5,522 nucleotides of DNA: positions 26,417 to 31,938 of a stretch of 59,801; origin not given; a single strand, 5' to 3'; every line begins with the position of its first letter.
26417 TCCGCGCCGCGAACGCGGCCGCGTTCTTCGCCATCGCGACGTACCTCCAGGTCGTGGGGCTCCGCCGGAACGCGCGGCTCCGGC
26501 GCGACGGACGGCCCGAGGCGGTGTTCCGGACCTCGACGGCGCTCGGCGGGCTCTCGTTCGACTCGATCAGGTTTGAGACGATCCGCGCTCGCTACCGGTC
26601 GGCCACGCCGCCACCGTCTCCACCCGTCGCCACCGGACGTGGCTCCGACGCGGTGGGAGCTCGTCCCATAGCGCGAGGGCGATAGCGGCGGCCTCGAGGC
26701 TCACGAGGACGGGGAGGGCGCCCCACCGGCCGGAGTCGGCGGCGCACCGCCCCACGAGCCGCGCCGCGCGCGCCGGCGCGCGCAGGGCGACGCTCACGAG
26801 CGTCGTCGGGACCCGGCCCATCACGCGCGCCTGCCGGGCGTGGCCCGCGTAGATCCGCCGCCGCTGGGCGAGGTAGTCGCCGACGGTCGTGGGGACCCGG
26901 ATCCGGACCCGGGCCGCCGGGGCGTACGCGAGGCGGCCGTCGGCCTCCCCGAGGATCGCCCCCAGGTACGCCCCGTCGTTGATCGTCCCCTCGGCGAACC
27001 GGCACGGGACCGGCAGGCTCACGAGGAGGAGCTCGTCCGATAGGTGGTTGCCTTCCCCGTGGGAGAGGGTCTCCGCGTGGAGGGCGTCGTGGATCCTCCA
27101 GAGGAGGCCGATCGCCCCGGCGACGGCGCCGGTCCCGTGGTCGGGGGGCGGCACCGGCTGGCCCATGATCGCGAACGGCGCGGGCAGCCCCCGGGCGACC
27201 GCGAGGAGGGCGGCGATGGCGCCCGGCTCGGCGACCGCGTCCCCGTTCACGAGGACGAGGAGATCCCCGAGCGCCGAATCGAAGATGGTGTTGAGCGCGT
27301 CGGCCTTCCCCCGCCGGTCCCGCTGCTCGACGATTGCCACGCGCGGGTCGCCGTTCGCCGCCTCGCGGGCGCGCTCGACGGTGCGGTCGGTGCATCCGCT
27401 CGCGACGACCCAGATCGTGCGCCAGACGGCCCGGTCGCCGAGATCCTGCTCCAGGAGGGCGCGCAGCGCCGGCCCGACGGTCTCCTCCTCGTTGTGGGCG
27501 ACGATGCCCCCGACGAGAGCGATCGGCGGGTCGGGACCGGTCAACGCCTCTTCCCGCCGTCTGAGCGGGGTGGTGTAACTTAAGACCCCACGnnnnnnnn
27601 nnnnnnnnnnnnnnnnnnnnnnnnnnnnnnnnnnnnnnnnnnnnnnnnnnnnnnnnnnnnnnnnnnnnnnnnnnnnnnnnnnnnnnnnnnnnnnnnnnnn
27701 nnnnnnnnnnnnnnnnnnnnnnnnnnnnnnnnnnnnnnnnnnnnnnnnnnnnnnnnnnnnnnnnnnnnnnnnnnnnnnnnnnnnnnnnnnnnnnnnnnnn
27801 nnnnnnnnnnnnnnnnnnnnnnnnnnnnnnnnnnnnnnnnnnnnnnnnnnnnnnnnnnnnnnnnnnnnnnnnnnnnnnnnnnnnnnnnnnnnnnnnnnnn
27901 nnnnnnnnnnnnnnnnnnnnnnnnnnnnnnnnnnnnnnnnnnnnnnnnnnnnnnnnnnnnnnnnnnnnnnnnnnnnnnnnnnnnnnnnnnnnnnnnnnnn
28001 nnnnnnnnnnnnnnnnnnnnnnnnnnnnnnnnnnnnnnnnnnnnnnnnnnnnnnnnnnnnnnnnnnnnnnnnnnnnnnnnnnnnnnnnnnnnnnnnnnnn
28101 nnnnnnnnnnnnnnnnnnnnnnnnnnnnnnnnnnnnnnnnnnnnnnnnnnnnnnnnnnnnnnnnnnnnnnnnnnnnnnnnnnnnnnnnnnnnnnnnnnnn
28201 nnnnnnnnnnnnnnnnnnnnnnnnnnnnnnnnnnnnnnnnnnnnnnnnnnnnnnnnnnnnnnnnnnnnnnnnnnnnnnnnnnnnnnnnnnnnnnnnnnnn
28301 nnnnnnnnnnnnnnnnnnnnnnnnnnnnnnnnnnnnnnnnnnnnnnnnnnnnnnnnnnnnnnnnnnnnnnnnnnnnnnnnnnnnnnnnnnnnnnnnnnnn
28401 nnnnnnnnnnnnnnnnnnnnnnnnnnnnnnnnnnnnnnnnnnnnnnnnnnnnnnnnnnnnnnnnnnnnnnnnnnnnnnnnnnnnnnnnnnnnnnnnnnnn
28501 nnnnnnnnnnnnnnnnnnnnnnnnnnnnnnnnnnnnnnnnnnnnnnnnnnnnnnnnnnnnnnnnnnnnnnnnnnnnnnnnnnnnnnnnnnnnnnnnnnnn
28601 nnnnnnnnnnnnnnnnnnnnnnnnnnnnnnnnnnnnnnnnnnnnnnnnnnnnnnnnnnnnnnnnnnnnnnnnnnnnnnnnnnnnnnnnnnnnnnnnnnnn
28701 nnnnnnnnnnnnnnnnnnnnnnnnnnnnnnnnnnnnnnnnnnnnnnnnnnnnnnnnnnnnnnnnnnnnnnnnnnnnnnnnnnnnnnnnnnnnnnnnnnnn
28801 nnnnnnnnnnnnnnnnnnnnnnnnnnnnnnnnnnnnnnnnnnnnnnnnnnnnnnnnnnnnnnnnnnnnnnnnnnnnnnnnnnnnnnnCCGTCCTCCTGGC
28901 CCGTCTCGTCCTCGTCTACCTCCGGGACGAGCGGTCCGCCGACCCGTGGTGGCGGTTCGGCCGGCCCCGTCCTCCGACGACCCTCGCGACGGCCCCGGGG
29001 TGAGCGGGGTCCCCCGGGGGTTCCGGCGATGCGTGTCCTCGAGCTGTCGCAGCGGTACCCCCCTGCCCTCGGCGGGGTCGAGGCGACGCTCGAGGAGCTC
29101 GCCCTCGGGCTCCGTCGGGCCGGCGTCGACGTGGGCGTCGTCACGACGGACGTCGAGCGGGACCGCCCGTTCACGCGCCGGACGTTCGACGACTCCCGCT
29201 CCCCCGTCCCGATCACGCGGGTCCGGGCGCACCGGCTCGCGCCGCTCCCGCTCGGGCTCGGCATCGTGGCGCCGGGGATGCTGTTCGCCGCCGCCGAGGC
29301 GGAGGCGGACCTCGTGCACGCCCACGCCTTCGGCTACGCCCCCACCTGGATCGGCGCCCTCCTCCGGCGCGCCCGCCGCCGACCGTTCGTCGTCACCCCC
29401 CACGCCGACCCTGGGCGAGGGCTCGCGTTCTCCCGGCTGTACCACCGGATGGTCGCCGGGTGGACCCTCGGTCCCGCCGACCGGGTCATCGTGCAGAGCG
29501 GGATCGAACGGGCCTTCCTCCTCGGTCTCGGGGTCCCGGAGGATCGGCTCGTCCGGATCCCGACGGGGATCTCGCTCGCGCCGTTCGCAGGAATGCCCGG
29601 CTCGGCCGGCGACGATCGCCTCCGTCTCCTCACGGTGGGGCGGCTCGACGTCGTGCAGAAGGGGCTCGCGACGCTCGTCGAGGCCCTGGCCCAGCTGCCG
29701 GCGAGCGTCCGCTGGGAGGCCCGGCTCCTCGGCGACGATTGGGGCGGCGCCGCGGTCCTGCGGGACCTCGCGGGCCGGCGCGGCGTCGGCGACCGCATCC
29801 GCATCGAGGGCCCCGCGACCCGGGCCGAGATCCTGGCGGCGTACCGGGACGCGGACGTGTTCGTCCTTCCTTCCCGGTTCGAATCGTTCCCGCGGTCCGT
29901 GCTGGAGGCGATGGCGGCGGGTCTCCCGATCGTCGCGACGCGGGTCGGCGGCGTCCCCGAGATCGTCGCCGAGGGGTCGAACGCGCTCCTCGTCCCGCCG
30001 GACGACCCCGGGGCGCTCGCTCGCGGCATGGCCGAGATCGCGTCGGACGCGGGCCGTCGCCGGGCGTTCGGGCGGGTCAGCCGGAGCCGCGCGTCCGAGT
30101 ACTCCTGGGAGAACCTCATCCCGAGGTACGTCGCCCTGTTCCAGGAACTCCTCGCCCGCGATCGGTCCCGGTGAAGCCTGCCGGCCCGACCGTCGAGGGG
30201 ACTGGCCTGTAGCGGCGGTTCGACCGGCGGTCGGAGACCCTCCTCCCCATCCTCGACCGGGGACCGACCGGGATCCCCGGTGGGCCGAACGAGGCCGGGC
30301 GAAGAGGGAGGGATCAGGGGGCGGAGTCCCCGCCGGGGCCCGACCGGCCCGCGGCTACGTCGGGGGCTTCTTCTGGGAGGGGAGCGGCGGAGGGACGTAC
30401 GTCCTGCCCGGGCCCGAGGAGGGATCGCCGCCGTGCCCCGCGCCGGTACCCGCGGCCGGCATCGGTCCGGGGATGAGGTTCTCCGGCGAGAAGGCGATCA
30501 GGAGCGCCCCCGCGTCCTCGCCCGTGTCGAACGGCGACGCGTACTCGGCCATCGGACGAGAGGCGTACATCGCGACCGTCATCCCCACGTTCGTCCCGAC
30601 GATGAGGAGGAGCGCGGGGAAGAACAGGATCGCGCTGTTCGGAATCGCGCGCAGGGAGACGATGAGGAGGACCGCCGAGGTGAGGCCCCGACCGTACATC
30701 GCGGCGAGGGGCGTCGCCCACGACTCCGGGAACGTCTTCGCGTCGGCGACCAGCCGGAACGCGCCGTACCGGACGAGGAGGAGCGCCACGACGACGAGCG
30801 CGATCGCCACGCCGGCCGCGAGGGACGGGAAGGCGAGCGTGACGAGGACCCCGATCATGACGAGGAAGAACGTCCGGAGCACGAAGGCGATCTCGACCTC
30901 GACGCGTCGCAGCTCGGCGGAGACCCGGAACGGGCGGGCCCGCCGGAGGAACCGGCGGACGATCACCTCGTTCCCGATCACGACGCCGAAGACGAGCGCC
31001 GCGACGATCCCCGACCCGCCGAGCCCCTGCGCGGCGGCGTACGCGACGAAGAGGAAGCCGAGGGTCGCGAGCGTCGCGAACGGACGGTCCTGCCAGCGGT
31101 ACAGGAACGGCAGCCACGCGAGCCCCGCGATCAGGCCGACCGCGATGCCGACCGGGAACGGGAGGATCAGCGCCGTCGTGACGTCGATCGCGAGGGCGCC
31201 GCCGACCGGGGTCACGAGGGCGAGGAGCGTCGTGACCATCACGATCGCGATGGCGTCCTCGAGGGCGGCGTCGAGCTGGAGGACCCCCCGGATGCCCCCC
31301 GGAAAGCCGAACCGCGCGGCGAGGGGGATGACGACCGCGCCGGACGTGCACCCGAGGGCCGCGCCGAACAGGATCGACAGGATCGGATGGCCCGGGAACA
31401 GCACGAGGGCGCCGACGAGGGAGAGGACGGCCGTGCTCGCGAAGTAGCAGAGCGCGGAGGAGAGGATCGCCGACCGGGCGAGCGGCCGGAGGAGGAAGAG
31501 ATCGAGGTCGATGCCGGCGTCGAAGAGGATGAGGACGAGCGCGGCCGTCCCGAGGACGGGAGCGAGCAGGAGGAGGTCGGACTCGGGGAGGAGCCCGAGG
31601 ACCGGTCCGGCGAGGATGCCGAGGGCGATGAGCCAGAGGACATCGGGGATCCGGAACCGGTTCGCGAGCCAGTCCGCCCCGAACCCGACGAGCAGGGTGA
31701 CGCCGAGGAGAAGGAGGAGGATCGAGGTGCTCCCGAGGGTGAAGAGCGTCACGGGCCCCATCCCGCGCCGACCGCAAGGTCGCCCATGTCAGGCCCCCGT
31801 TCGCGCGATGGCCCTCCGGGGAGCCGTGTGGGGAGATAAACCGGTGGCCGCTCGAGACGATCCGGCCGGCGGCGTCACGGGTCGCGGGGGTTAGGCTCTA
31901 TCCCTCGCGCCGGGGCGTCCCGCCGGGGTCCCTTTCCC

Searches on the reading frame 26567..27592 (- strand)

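Call 81: search_protein_families(library=pfam, proteins=[window:26567-27592:-], max_evalue=0.001)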
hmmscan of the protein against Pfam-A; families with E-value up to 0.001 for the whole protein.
window:26567-27592:- (341 aa): 3 families
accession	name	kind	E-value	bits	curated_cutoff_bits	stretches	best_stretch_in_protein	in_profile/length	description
PF00535.33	Glycos_transf_2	-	4.8e-17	62.8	23.3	1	30-145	4-115/168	Glycosyl transferase family 2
PF13641.12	Glyco_tranf_2_3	-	1.1e-12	48.9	27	1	30-248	7-228/230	Glycosyltransferase like family 2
PF13632.12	Glyco_trans_2_3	-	0.00057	20.2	27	1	200-252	91-144/198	Glycosyl transferase family group 2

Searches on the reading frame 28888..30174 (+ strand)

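Call 81: search_protein_families(library=pfam, proteins=[window:28888-30174:+], max_evalue=0.001)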
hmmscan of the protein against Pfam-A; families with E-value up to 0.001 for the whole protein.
window:28888-30174:+ (428 aa): 6 families
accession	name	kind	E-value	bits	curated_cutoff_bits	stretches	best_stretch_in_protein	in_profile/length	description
PF13692.12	Glyco_trans_1_4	-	3.2e-33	115.4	27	1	246-387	3-142/142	Glycosyl transferases group 1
PF00534.26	Glycos_transf_1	-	4.1e-32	111.5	26.4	1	242-399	13-170/172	Glycosyl transferases group 1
PF13439.12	Glyco_transf_4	-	8.6e-22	78.4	28.5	1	62-230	2-168/170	Glycosyltransferase Family 4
PF13579.12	Glyco_trans_4_4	-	4.8e-21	76.2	29.7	1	62-227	1-158/158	Glycosyl transferase 4-like domain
PF20706.3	GT4-conflict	-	5.6e-12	45.8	26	1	241-363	194-323/385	Family 4 Glycosyltransferase in conflict systems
PF13524.12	Glyco_trans_1_2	-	1.5e-06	28.7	25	1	263-409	5-137/144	Glycosyl transferase-like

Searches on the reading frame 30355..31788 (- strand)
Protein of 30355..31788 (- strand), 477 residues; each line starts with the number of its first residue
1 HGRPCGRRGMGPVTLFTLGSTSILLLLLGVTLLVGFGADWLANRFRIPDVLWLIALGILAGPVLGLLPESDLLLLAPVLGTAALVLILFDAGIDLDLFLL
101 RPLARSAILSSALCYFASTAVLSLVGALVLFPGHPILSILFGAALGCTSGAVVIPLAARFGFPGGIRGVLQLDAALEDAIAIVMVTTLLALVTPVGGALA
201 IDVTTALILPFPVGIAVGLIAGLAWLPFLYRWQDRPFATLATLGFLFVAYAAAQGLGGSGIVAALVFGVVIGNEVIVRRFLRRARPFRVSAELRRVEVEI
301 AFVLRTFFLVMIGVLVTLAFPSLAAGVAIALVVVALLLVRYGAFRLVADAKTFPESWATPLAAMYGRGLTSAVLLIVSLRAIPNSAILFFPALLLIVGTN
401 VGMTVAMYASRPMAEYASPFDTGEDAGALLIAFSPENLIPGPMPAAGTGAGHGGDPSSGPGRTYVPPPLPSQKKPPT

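Call 81: search_protein_families(library=pfam, proteins=[window:30355-31788:-], max_evalue=0.001)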
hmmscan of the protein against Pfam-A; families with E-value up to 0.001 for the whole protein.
window:30355-31788:- (477 aa): 1 family
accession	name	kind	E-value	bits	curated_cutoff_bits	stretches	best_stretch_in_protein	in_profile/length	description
PF00999.27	Na_H_Exchanger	-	1.8e-25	90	26.2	1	35-407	8-371/375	Sodium/hydrogen exchanger, transmembrane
